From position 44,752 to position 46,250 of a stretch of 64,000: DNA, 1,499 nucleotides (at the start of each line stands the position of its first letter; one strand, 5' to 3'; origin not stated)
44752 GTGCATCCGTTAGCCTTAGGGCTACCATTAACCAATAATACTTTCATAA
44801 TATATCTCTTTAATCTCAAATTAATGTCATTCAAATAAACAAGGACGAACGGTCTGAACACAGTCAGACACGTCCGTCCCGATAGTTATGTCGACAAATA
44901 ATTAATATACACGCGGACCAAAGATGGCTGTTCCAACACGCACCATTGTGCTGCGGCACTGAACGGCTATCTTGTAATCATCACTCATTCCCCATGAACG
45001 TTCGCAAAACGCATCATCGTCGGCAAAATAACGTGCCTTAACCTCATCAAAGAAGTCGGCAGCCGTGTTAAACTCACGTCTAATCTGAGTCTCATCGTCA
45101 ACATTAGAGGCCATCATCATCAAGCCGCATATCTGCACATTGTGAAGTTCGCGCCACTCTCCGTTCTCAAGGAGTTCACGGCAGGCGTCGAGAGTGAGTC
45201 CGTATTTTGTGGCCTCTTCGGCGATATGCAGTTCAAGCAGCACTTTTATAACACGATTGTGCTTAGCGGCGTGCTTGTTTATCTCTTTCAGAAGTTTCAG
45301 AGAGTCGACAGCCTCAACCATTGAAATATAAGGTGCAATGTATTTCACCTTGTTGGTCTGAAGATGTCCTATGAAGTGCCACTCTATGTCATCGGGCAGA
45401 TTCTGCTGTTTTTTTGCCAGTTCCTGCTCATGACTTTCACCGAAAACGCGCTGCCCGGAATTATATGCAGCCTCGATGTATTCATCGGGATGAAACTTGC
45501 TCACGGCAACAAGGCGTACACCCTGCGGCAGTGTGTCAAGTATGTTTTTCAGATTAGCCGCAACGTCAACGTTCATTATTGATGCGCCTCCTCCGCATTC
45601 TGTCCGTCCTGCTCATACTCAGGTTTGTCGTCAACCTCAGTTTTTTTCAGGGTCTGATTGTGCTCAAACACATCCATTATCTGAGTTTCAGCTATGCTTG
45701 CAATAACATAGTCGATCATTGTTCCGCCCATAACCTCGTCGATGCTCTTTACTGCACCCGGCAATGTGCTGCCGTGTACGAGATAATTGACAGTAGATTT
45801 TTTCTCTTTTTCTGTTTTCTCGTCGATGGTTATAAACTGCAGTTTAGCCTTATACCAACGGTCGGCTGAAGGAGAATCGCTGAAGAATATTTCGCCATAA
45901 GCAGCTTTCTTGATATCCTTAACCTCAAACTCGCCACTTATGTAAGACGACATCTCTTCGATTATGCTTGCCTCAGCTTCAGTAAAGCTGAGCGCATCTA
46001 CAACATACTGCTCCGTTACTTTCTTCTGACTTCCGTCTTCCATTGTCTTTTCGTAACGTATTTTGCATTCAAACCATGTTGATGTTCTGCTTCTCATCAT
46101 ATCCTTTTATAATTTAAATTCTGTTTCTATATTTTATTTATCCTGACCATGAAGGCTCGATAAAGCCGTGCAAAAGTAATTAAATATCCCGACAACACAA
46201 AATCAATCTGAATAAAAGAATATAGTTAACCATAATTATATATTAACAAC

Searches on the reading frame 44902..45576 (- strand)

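Call 3: search_protein_families(library=pfam, proteins=[window:44902-45576:-], max_evalue=0.1)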
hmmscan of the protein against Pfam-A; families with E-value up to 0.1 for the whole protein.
window:44902-45576:- (224 aa): 2 families
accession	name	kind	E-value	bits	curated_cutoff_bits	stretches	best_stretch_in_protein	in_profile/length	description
PF01168.26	Ala_racemase_N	-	1.2e-19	71.3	24.1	1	5-221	6-218/220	Alanine racemase, N-terminal domain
PF02784.22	Orn_Arg_deC_N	-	1.1e-05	25.4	23.4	1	74-180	73-186/247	Pyridoxal-dependent decarboxylase, pyridoxal binding domain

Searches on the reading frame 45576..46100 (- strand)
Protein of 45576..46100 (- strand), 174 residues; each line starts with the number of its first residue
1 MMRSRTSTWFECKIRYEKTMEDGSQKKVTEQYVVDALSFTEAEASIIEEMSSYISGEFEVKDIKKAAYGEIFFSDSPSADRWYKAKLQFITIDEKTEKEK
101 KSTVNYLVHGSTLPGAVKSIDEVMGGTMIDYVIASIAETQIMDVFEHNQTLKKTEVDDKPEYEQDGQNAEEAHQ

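Call 3: search_protein_families(library=pfam, proteins=[window:45576-46100:-], max_evalue=0.1)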
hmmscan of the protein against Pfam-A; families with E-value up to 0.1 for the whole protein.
window:45576-46100:- (174 aa): 1 family
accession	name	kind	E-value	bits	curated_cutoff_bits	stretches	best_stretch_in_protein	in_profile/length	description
PF14902.11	DUF4494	-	1.9e-63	212.9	27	1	9-147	1-139/139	Domain of unknown function (DUF4494)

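Call 10: find_encoding_contigs(protein=window:45576-46100:-, flank=8000, max_places=10)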
Protein window:45576-46100:- (174 aa): 23 contigs read that carry it; 10 places shown.
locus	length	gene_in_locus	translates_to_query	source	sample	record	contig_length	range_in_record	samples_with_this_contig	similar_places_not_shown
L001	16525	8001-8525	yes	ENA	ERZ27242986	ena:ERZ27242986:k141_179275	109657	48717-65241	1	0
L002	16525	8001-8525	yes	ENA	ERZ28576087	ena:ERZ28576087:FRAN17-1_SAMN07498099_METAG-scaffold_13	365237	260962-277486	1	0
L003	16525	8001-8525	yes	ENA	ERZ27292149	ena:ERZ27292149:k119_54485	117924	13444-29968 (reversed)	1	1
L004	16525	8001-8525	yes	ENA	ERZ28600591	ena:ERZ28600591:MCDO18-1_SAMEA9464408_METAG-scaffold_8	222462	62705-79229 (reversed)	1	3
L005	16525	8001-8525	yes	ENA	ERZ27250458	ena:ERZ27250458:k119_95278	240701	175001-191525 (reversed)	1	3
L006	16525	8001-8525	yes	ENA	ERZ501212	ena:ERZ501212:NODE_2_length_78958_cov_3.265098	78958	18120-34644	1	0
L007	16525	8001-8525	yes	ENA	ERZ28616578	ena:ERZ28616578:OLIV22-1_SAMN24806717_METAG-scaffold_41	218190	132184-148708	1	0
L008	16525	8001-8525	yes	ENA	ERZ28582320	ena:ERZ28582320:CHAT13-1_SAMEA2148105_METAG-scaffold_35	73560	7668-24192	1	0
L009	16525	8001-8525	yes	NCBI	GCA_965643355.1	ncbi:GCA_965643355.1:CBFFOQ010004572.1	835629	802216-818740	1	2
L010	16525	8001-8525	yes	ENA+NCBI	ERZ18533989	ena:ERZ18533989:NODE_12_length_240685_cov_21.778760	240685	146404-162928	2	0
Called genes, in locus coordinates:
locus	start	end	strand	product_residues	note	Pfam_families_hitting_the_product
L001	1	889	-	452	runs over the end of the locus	PF00342:PGI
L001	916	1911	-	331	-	PF01210:NAD_Gly3P_dh_N, PF07479:NAD_Gly3P_dh_C, PF20618:GPD_NAD_C_bact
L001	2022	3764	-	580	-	PF01336:tRNA_anti-codon, PF00152:tRNA-synt_2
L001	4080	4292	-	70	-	-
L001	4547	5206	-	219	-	PF00160:Pro_isomerase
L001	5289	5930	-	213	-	PF01966:HD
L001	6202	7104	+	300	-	PF01040:UbiA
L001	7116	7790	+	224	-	-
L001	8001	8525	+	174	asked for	PF14902:DUF4494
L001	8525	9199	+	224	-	PF01168:Ala_racemase_N, PF02784:Orn_Arg_deC_N (faint)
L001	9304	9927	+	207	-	PF02525:Flavodoxin_2 (faint), PF03358:FMN_red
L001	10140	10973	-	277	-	PF12724:Flavodoxin_5 (weak), PF12838:Fer4_7 (faint), PF13484:Fer4_16 (faint), PF00037:Fer4 (weak), PF12837:Fer4_6 (weak), PF13237:Fer4_10 (weak), PF14697:Fer4_21, PF13187:Fer4_9 (weak), +1 more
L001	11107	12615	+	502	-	PF13567:DUF4131, PF03772:Competence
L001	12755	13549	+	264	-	PF01416:PseudoU_synth_1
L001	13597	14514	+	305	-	PF00892:EamA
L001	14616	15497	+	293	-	PF00701:DHDPS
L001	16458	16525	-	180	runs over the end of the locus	PF00210:Ferritin (faint), PF02915:Rubrerythrin, PF21349:RUBY_RBDX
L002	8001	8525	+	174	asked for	PF14902:DUF4494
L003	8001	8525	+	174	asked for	PF14902:DUF4494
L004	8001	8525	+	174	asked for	PF14902:DUF4494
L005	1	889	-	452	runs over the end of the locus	PF00342:PGI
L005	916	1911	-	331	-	PF01210:NAD_Gly3P_dh_N, PF07479:NAD_Gly3P_dh_C, PF20618:GPD_NAD_C_bact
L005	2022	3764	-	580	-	PF01336:tRNA_anti-codon, PF00152:tRNA-synt_2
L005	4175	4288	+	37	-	-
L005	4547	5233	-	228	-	PF00160:Pro_isomerase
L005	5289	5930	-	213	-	PF01966:HD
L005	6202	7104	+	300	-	PF01040:UbiA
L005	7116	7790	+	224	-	-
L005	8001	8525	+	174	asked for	PF14902:DUF4494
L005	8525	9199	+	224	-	PF01168:Ala_racemase_N, PF02784:Orn_Arg_deC_N (faint)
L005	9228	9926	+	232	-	PF02525:Flavodoxin_2 (faint), PF03358:FMN_red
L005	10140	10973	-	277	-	PF12724:Flavodoxin_5 (weak), PF12838:Fer4_7 (faint), PF13484:Fer4_16 (faint), PF00037:Fer4 (weak), PF12837:Fer4_6 (weak), PF13237:Fer4_10 (weak), PF14697:Fer4_21, PF13187:Fer4_9 (weak), +1 more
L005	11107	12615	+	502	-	PF13567:DUF4131, PF03772:Competence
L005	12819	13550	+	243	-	PF01416:PseudoU_synth_1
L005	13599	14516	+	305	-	PF00892:EamA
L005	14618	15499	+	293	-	PF00701:DHDPS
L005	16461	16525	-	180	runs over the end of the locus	PF00210:Ferritin (faint), PF02915:Rubrerythrin, PF21349:RUBY_RBDX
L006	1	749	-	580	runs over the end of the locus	PF01336:tRNA_anti-codon, PF00152:tRNA-synt_2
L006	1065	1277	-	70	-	-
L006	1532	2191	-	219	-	PF00160:Pro_isomerase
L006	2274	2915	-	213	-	PF01966:HD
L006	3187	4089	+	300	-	PF01040:UbiA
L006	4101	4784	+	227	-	-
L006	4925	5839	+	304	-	PF13280:WYL, PF25583:WCX (weak)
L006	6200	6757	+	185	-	PF20815:GIY_YIG_2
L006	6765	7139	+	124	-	-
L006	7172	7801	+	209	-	-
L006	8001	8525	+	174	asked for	PF14902:DUF4494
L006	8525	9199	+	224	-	PF01168:Ala_racemase_N, PF02784:Orn_Arg_deC_N (weak)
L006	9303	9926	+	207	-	PF02525:Flavodoxin_2 (faint), PF03358:FMN_red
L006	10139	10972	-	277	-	PF12724:Flavodoxin_5 (weak), PF12838:Fer4_7 (faint), PF13484:Fer4_16 (faint), PF00037:Fer4 (weak), PF12837:Fer4_6 (weak), PF13237:Fer4_10 (weak), PF14697:Fer4_21, PF13187:Fer4_9 (weak), +1 more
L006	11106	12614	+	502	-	PF13567:DUF4131, PF03772:Competence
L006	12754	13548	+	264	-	PF01416:PseudoU_synth_1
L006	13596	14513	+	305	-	PF00892:EamA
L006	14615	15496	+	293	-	PF00701:DHDPS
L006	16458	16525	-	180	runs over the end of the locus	PF00210:Ferritin (faint), PF02915:Rubrerythrin, PF21349:RUBY_RBDX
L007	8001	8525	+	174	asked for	PF14902:DUF4494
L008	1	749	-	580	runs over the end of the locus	PF01336:tRNA_anti-codon, PF00152:tRNA-synt_2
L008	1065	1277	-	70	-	-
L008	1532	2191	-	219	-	PF00160:Pro_isomerase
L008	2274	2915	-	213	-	PF01966:HD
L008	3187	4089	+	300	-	PF01040:UbiA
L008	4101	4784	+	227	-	-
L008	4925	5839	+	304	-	PF13280:WYL, PF25583:WCX (weak)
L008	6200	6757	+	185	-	PF20815:GIY_YIG_2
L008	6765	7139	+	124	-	-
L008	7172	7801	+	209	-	-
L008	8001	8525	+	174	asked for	PF14902:DUF4494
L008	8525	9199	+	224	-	PF01168:Ala_racemase_N, PF02784:Orn_Arg_deC_N (weak)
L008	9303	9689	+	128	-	PF03358:FMN_red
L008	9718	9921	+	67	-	-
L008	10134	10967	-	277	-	PF12724:Flavodoxin_5 (weak), PF12838:Fer4_7 (faint), PF00037:Fer4 (weak), PF12797:Fer4_2 (weak), PF12837:Fer4_6 (weak), PF13237:Fer4_10 (weak), PF14697:Fer4_21, PF13187:Fer4_9 (weak), +1 more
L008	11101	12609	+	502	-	PF13567:DUF4131, PF03772:Competence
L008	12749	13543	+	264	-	PF01416:PseudoU_synth_1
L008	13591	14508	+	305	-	PF00892:EamA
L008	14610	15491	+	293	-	PF00701:DHDPS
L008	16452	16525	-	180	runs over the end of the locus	PF00210:Ferritin (faint), PF02915:Rubrerythrin, PF21349:RUBY_RBDX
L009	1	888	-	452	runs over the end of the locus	PF00342:PGI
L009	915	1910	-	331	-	PF01210:NAD_Gly3P_dh_N, PF07479:NAD_Gly3P_dh_C, PF20618:GPD_NAD_C_bact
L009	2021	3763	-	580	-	PF01336:tRNA_anti-codon, PF00152:tRNA-synt_2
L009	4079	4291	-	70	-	-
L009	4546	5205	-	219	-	PF00160:Pro_isomerase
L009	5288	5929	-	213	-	PF01966:HD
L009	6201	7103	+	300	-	PF01040:UbiA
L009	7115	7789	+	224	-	-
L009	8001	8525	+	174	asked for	PF14902:DUF4494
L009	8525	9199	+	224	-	PF01168:Ala_racemase_N, PF02784:Orn_Arg_deC_N (faint)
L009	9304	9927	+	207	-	PF02525:Flavodoxin_2 (faint), PF03358:FMN_red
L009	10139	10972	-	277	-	PF12724:Flavodoxin_5 (weak), PF12838:Fer4_7 (faint), PF00037:Fer4 (weak), PF12797:Fer4_2 (weak), PF12837:Fer4_6 (weak), PF13237:Fer4_10 (weak), PF14697:Fer4_21, PF13187:Fer4_9 (weak), +1 more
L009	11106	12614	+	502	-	PF13567:DUF4131, PF03772:Competence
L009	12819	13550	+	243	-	PF01416:PseudoU_synth_1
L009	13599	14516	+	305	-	PF00892:EamA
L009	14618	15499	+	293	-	PF00701:DHDPS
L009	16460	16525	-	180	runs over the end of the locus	PF00210:Ferritin (faint), PF02915:Rubrerythrin, PF21349:RUBY_RBDX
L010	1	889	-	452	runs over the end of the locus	PF00342:PGI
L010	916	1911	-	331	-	PF01210:NAD_Gly3P_dh_N, PF07479:NAD_Gly3P_dh_C, PF20618:GPD_NAD_C_bact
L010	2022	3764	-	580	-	PF01336:tRNA_anti-codon, PF00152:tRNA-synt_2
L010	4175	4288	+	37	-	-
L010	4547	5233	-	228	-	PF00160:Pro_isomerase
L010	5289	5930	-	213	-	PF01966:HD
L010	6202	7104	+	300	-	PF01040:UbiA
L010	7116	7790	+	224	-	-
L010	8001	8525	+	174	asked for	PF14902:DUF4494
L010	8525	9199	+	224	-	PF01168:Ala_racemase_N, PF02784:Orn_Arg_deC_N (faint)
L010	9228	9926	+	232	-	PF02525:Flavodoxin_2 (faint), PF03358:FMN_red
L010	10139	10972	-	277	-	PF12724:Flavodoxin_5 (weak), PF12838:Fer4_7 (faint), PF13484:Fer4_16 (faint), PF00037:Fer4 (weak), PF12837:Fer4_6 (weak), PF13237:Fer4_10 (weak), PF14697:Fer4_21, PF13187:Fer4_9 (weak), +1 more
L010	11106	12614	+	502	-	PF13567:DUF4131, PF03772:Competence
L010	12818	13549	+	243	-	PF01416:PseudoU_synth_1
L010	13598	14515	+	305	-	PF00892:EamA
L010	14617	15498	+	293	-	PF00701:DHDPS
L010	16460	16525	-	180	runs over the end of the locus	PF00210:Ferritin (faint), PF02915:Rubrerythrin, PF21349:RUBY_RBDX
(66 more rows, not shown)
